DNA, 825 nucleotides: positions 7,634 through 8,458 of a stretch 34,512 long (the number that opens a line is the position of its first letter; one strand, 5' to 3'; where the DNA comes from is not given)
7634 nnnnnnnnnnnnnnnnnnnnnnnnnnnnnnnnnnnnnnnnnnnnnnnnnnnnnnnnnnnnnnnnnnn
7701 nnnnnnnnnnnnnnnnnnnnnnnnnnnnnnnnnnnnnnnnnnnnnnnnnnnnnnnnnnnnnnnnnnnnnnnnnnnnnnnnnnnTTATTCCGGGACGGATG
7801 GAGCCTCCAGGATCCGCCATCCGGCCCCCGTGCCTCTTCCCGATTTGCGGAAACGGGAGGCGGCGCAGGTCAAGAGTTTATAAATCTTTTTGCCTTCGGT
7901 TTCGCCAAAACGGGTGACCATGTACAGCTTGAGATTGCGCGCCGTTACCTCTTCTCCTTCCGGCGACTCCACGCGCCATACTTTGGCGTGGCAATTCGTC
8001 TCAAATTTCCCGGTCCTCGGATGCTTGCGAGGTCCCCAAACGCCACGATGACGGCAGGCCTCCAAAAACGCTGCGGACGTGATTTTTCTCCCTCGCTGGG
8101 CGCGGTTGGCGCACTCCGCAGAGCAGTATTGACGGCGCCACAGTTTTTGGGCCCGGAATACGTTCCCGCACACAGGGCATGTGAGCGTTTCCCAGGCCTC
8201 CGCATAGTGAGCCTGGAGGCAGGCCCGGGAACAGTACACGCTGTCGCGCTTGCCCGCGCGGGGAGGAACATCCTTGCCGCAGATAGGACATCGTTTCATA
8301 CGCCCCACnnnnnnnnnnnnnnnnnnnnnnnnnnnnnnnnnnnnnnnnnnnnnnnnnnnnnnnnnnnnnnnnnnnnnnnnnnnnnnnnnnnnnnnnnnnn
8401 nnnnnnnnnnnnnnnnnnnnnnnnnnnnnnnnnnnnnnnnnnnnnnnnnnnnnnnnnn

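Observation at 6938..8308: Self-contained minus-strand accessory cassette between the replication and packaging modules: tandem YacG/FCS-like zinc-ribbon protein, hyper-acidic small protein and HTH protein, under a palindromic operator-promoter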

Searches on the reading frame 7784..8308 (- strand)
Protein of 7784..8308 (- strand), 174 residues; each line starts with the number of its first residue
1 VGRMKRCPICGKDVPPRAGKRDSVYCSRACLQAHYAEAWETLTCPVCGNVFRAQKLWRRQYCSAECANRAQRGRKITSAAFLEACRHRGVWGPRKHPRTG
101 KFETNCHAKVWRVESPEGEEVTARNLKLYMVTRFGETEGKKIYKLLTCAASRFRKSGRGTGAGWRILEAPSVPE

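Call 4: search_protein_families(library=pfam, proteins=[window:7784-8308:-], max_evalue=0.1)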
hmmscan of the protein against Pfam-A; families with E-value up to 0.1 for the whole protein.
window:7784-8308:- (174 aa): 15 families
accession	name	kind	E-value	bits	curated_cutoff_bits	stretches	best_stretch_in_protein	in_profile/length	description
PF13248.11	Zn_ribbon_3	-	0.00026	20.8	27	0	4-14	2-11/26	zinc-ribbon domain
PF01753.24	zf-MYND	-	0.0014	19.1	22.7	0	6-35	13-32/39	MYND finger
PF15801.11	zf-C6H2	-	0.0033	18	30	0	6-36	14-39/47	zf-MYND-like zinc finger, mRNA-binding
PF18716.7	VATC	-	0.0055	17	26.6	1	4-35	3-36/43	Vms1-associating treble clef domain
PF22747.2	Zn_ribbon_DUF2089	-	0.0062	17.1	27.6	0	44-56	1-13/32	DUF2089 zinc ribbon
PF23475.1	zf-Tbcl_FmdE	-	0.0064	16.4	23.2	0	1-19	4-22/35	FmdE treble clef zinc finger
PF00096.32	zf-C2H2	-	0.0085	16.9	25.2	0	43-56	2-15/23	Zinc finger, C2H2 type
PF18112.7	Zn-C2H2_12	-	0.0098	16.7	23.2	0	43-54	2-13/27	Autophagy receptor zinc finger-C2H2 domain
PF24460.1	DUF7575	-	0.012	15.4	28.5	0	5-14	4-13/28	Domain of unknown function (DUF7575)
PF09889.16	DUF2116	-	0.026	14.9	26.8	0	44-75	6-33/59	Probable treble clef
PF03884.20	YacG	-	0.026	14.6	25.5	0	6-31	2-27/52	DNA gyrase inhibitor YacG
PF21349.2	RUBY_RBDX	-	0.038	13.9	26.5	0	43-48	18-23/30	Rubrerythrin, rubredoxin-like domain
PF04181.18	RPAP2_Rtr1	-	0.039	14.7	33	0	58-71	55-68/75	Rtr1/RPAP2 family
PF13912.12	zf-C2H2_6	-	0.09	13.2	25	0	44-54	4-14/27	C2H2-type zinc finger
PF24451.1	DUF7567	-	0.095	13.1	27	0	33-69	7-43/131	Family of unknown function (DUF7567)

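Call 5: search_protein_families(library=phrogs, proteins=[window:7784-8308:-], max_evalue=0.1)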
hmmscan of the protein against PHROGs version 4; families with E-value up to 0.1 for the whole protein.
window:7784-8308:- (174 aa): 15 families
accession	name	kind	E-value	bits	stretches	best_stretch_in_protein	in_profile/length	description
phrog_1271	-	DNA, RNA and nucleotide metabolism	3.2e-11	44.2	1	4-107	177-248/361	HNH endonuclease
phrog_2308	-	unknown function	5.5e-06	27.5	1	5-73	56-132/138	-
phrog_15471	-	DNA, RNA and nucleotide metabolism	6.6e-05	23.8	1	39-78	100-139/183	HNH endonuclease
phrog_20494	-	unknown function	0.00039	21.7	0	1-34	2-33/115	-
phrog_3794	-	unknown function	0.00082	19.9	1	44-75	11-42/50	-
phrog_35242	-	unknown function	0.0011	19.8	0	43-68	38-63/71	-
phrog_6332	-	unknown function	0.0017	19.2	0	38-50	4-16/60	-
phrog_3339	-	DNA, RNA and nucleotide metabolism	0.0033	17.5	0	40-88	72-110/536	homing endonuclease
phrog_13559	-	unknown function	0.0036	18.6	0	42-72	12-44/107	-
phrog_2862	-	unknown function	0.0052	18.1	0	43-74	4-34/118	-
phrog_6975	-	unknown function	0.0077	17.5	1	42-74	14-45/149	-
phrog_8162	-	unknown function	0.017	16.3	1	35-66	49-83/106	-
phrog_32573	-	unknown function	0.029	15.6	1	40-75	74-107/118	-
phrog_5559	-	unknown function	0.081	14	0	3-16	6-19/59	-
phrog_10268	-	unknown function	0.098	13.6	0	41-59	20-38/53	-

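Call 8: search_protein_families(library=padloc, proteins=[window:7784-8308:-], max_evalue=1)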
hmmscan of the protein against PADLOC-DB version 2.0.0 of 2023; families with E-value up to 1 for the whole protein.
window:7784-8308:- (174 aa): 0 families

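Call 9: search_protein_families(library=ncbifam, proteins=[window:7784-8308:-], max_evalue=1)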
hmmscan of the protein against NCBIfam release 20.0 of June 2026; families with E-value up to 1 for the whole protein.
window:7784-8308:- (174 aa): 4 families
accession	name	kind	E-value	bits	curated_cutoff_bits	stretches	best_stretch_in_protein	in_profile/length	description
NF038384.1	zinc_YnfU_fam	subfamily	0.034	13.7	36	1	41-54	38-51/52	YnfU family zinc-binding protein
NF041070.1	carrier_LysW_Arch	domain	0.11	12.6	75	0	5-14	3-12/57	alpha-aminoadipate/glutamate carrier protein LysW/ArgW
TIGR04165.1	methano_modCys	hypoth_equivalog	0.18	12.1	60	0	4-53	7-48/50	TIGR04165 family Cys-rich peptide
NF006224.0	PRK08351.1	equivalog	0.42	10.7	108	0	27-49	3-23/61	DNA-directed RNA polymerase subunit E''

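Call 11: search_dna_similar(query=window:7784-8308:-, collection=phages, mode=protein, max_evalue=0.01, max_rows=30)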
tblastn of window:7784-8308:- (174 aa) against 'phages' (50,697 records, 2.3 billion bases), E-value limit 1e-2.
Records with a match: 5; places in all: 5; records where one place covers at least 80% of the query: 2.
Best place of each record, by identity: <60% 5.
By first word of the organism name: Bacteriophage 2; Acinetobacter 1; Christensenellales 1; Inovirus 1.
By host as written in the record: - 3; Christensenellales 1; Homo sapiens 1.
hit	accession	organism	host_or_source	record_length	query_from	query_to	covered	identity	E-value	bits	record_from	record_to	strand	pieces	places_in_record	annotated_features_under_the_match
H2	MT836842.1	Bacteriophage sp.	human fecal samples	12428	4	167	94%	28.3%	2e-4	47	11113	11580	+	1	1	record has no annotation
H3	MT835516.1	Bacteriophage sp.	human fecal samples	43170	6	168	94%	26.1%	4e-5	49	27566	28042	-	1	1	record has no annotation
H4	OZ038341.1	Acinetobacter phage vB_AbaM_Highwayman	-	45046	5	75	41%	37.3%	3e-3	43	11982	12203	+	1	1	terminase large subunit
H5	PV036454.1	Christensenellales phage IMGVR 15666929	Christensenellales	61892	5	66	36%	38.6%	6e-4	45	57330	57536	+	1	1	hypothetical protein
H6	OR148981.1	Inovirus D_HF2_82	Homo sapiens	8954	97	130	20%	47.1%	5e-3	42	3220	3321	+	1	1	hypothetical protein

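Call 13: find_homologous_proteins(query=window:7784-8308:-, max_evalue=0.001)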
Query window:7784-8308:- (174 aa): 17 proteins with E <= 0.001 among 35 candidates.
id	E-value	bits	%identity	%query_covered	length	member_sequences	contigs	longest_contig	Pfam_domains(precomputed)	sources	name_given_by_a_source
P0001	4.5e-113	393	98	98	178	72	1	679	-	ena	-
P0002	1.1e-96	340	85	98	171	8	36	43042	-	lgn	-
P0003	6.0e-86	305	75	98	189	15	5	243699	-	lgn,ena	-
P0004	2.4e-85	303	76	97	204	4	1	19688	-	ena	-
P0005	3.8e-84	299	99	74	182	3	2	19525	-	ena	-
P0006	1.2e-83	297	73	98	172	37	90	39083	-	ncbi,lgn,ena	-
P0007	1.2e-81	291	70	98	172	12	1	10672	PF00096.33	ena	-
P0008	3.6e-81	289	71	98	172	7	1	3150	-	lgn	-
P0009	1.4e-76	274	68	98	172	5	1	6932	-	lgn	-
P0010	2.7e-74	267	66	100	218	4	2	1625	-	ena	-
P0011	3.1e-57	211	72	71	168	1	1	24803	-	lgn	-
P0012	7.7e-47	177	50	100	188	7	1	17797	-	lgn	-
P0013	1.4e-42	164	87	49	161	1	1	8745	-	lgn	-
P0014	1.2e-40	157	47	98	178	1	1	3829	-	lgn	-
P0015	2.6e-37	146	73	49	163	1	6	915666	-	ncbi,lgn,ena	-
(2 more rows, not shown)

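Call 17: find_encoding_contigs(protein=P0006, flank=6000, max_places=5)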
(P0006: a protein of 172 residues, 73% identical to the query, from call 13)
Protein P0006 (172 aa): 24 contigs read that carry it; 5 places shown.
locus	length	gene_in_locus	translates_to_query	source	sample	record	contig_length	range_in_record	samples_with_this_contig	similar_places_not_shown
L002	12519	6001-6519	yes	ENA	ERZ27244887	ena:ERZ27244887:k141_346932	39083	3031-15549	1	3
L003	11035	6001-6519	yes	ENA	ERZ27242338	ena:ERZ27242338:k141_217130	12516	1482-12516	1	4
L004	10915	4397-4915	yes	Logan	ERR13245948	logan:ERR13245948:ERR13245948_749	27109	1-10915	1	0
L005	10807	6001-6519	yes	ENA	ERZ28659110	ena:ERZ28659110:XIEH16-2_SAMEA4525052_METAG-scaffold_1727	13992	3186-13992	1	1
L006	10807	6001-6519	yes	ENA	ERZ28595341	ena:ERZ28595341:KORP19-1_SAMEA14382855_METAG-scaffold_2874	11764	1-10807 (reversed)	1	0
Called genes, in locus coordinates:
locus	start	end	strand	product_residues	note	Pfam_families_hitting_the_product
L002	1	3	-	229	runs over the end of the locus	PF09588:YqaJ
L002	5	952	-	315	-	PF03837:RecT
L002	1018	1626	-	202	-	-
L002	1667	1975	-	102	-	-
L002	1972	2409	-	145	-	-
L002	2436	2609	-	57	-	-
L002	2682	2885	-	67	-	-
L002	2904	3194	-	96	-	-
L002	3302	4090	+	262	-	PF00717:Peptidase_S24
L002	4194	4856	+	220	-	-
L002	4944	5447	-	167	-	PF05154:TM2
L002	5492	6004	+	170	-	-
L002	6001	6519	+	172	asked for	-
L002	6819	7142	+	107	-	-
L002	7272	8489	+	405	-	PF13384:HTH_23 (faint), PF13518:HTH_28 (faint)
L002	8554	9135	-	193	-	PF09374:PG_binding_3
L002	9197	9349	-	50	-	-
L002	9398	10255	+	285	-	-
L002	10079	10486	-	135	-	-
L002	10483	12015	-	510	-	-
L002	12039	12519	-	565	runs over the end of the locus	PF05876:GpA_ATPase, PF20454:GpA_nuclease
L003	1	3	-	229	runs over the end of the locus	PF09588:YqaJ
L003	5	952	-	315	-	PF03837:RecT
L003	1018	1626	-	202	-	-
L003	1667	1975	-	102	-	-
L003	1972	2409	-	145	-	-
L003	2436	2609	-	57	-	-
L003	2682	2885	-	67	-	-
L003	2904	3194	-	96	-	-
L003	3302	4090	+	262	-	PF00717:Peptidase_S24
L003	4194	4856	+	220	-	-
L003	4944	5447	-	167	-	PF05154:TM2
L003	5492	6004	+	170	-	-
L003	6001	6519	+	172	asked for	-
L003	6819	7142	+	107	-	-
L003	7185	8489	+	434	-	PF13384:HTH_23 (faint), PF13518:HTH_28 (faint)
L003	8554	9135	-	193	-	PF09374:PG_binding_3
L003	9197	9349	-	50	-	-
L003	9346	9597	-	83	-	-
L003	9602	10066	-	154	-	-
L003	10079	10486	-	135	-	-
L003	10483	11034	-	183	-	?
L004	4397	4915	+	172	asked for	-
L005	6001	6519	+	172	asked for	-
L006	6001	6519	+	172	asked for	-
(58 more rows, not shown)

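Call 18: find_encoding_contigs(protein=P0012, flank=6000, max_places=3)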
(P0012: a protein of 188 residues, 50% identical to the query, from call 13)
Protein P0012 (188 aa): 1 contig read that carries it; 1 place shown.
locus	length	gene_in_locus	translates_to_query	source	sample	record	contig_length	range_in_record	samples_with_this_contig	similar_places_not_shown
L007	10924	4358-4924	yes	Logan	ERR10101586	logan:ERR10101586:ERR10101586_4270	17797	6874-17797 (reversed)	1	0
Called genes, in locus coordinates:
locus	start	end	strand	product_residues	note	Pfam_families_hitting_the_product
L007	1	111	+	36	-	?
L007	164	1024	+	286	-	PF08867:FRG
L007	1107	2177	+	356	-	-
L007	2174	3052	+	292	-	-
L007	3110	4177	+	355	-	PF10463:Peptidase_U49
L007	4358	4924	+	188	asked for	-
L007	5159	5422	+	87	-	-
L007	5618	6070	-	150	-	-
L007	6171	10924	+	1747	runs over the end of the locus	PF05593:RHS_repeat (faint), PF25023:TEN_YD-shell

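Call 40: predict_structure(alignment_id=A3)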
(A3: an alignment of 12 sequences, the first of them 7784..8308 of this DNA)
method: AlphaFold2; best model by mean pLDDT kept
length: 174 residues; sequences in the alignment: 12
mean_pLDDT: 77.4   pTM: 0.42
mean pLDDT of the five models: 77.4, 76.7, 76.5, 76.4, 76.3
residues with pLDDT >= 90: 58; 70-90: 65; 50-70: 26; < 50: 25
segments of 3 or more residues with pLDDT < 50: 75-78, 87-93, 95-98, 103-107
pLDDT, mean of each block of 10 residues (from residue 1): 74 70 74 85 92 85 85 53 49 46 55 95 87 92 94 92 93 69
secondary structure, 60 per line:
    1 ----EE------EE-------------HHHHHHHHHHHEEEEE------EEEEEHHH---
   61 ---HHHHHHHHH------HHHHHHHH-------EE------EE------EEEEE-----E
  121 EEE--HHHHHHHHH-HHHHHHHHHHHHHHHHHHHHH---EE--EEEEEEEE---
elements in order: H28-38 E39-43 E50-54 H64-72 H79-86 E110-114 E120-123 H126-134 H136-156 E164-171

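Call 41: search_solved_structures(query=A3, max_evalue=10, show_alignments=3)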
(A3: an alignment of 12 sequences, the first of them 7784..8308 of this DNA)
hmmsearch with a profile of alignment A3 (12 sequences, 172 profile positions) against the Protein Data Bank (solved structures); distinct sequences matched with E-value up to 10: 23.
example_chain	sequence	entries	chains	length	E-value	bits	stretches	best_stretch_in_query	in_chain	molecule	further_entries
9kja_A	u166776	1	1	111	5.1e-07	33.1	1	82-126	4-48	HNH endonuclease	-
7txc_E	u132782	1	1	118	0.0027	20.9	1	18-61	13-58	Hypermethylated in cancer 2 protein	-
2i13_A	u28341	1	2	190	0.0028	20.9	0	3-52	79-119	Aart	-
8grq_K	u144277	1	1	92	0.031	17.5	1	2-59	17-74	Breast cancer type 1 susceptibility protein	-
7lyb_M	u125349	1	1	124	0.066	16.4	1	2-59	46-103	Isoform 7 of Breast cancer type 1 susceptibility protein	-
9e6q_AW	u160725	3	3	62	0.096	15.9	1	2-35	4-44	Large ribosomal subunit protein eL24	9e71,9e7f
2kmk_A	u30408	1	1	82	0.1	15.8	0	4-51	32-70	Zinc finger protein Gfi-1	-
1jm7_A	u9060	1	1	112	0.11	15.7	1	2-60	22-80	BREAST CANCER TYPE 1 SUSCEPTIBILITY PROTEIN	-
2k5c_A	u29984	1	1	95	0.14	15.4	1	1-57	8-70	uncharacterized protein PF0385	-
2yt9_A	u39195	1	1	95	0.23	14.7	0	38-62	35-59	zinc finger-containing protein 1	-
1ffk_R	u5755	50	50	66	0.24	14.6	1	44-82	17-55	RIBOSOMAL PROTEIN L24E | 50S RIBOSOMAL PROTEIN L19 | 50S ribosomal protein L24E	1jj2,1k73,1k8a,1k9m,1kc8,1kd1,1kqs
2qa4_U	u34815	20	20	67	0.24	14.6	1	44-82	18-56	50S ribosomal protein L24e | RPL24E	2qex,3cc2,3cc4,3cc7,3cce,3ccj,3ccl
7jzv_A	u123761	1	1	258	0.31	14.3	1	2-59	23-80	BRCA1,Ubiquitin-conjugating enzyme E2 D3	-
3g4s_U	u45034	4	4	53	0.36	14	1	44-76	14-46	50S ribosomal protein L24e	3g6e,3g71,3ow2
2wbt_A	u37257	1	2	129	0.52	13.5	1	22-61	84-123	B-129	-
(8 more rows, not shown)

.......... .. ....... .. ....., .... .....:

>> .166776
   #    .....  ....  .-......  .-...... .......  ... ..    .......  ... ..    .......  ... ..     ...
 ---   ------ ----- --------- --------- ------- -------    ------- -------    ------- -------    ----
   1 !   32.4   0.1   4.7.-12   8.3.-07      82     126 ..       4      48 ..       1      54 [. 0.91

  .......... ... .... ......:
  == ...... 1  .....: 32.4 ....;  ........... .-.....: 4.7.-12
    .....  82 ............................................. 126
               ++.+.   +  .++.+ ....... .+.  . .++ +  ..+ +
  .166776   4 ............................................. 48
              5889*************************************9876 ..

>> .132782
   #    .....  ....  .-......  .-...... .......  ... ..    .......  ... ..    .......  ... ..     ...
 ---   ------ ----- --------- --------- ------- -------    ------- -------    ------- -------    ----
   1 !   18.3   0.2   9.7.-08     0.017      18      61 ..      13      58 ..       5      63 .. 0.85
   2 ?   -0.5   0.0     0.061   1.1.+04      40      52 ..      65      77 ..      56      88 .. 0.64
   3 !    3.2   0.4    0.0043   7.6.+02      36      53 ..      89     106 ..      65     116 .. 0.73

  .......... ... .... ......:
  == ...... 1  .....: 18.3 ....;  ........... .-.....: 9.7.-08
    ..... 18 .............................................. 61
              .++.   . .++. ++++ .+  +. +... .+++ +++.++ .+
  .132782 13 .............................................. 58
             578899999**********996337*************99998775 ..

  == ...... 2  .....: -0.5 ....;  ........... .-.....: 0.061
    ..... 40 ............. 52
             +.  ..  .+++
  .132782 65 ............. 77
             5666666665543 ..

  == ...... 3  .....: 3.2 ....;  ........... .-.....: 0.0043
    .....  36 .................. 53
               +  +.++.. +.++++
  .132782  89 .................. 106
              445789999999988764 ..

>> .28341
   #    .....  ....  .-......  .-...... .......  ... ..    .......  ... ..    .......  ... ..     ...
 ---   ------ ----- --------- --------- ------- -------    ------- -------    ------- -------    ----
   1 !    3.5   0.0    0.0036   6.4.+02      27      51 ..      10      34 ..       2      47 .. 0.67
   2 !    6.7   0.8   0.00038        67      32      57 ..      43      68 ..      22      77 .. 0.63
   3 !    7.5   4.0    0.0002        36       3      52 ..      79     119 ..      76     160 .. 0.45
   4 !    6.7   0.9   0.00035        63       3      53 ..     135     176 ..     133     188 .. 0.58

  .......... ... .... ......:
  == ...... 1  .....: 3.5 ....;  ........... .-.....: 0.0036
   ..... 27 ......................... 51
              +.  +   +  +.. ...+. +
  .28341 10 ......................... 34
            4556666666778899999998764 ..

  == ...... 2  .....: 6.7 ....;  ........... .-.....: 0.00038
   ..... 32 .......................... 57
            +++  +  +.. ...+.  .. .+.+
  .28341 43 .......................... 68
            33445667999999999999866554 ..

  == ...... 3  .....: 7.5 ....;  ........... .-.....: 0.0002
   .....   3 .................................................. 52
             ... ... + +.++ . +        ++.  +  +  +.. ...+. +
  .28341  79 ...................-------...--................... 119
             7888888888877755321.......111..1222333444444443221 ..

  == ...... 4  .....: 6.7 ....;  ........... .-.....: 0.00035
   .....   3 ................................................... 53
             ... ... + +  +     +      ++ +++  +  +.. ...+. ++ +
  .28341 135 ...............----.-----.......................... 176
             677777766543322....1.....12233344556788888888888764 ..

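Call 66: get_annotated_region(hit=H3, flank=3500)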
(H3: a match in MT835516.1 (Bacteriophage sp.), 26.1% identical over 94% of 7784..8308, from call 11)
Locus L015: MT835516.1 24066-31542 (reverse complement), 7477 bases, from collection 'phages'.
description: UNVERIFIED: Bacteriophage sp. clone scaffold_83 genomic sequence.
organism: Bacteriophage sp. (NCBI taxid 38018)
taxonomy: Viruses
host: -; source: human fecal samples; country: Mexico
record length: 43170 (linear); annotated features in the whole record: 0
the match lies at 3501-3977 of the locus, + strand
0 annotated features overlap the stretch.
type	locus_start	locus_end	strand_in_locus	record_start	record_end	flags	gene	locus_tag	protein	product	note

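Call 67: get_annotated_region(hit=H2, flank=3500)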
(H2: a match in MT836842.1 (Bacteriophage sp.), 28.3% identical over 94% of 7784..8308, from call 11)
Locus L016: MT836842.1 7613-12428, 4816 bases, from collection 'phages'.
description: UNVERIFIED: Bacteriophage sp. clone scaffold_3212 genomic sequence.
organism: Bacteriophage sp. (NCBI taxid 38018)
taxonomy: Viruses
host: -; source: human fecal samples; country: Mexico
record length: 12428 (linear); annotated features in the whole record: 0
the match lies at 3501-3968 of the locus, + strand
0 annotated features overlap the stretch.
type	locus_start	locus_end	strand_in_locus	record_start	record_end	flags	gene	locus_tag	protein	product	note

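Call 72: search_protein_families(library=pfam, proteins=[L002:5492-6004:+], max_evalue=0.01)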
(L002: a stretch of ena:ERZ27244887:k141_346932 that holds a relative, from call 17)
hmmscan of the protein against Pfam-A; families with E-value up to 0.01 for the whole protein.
L002:5492-6004:+ (170 aa): 0 families

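Call 93: search_protein_families(library=pfam, proteins=[L003:7185-8489:+, L007:5159-5422:+], max_evalue=0.01)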
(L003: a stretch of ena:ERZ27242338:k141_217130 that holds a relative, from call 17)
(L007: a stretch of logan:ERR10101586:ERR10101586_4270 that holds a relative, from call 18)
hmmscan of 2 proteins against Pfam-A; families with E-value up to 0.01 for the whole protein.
L003:7185-8489:+ (434 aa): 8 families
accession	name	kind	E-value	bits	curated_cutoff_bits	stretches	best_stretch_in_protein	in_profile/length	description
PF13384.12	HTH_23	-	3.9e-09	36.5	24.6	0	23-42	20-39/50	Homeodomain-like domain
PF13518.12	HTH_28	-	8.1e-08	32.7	25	0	138-160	14-36/52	Helix-turn-helix domain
PF08281.18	Sigma70_r4_2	-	8.4e-05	22.6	25.7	0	92-107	31-46/54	Sigma-70, region 4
PF01710.22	HTH_Tnp_IS630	-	0.00028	21.3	21.3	0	140-164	74-98/119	Transposase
PF12728.13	HTH_17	-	0.0026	18.4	27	0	92-106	6-20/51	Helix-turn-helix domain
PF01371.25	Trp_repressor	-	0.0041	17.6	27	0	242-275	47-80/88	Trp repressor protein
PF13404.12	HTH_AsnC-type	-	0.0042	17.3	27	0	86-105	16-35/42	AsnC-type helix-turn-helix domain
PF18039.7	UBA_6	-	0.0086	16.5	23.5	0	203-223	8-28/42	UBA-like domain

L007:5159-5422:+ (87 aa): 0 families

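Call 111: search_protein_families(library=phrogs, proteins=[L002:5492-6004:+], max_evalue=0.001)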
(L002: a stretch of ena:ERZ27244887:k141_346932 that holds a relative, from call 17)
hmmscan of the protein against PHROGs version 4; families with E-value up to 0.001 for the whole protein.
L002:5492-6004:+ (170 aa): 2 families
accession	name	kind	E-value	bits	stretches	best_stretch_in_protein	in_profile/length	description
phrog_4779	-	transcription regulation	6.2e-05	24.4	1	59-111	3-55/98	transcriptional regulator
phrog_409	-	transcription regulation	0.00035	22.1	1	77-112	30-64/127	transcriptional regulator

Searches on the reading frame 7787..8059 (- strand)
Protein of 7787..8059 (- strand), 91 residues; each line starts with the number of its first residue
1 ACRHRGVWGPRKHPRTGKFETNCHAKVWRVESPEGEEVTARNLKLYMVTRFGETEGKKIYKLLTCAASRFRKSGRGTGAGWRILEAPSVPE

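Call 65: find_homologous_proteins(query=window:7787-8059:-, max_evalue=0.01)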
Query seq(91 aa) (91 aa): 3 proteins with E <= 0.01 among 4 candidates.
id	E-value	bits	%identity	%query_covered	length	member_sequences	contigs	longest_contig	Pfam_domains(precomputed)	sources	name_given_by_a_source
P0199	8.8e-49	181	88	100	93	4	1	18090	-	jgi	jgi:hypothetical protein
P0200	2.4e-44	167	100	84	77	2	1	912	-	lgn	-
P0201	6.3e-20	89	80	59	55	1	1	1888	-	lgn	-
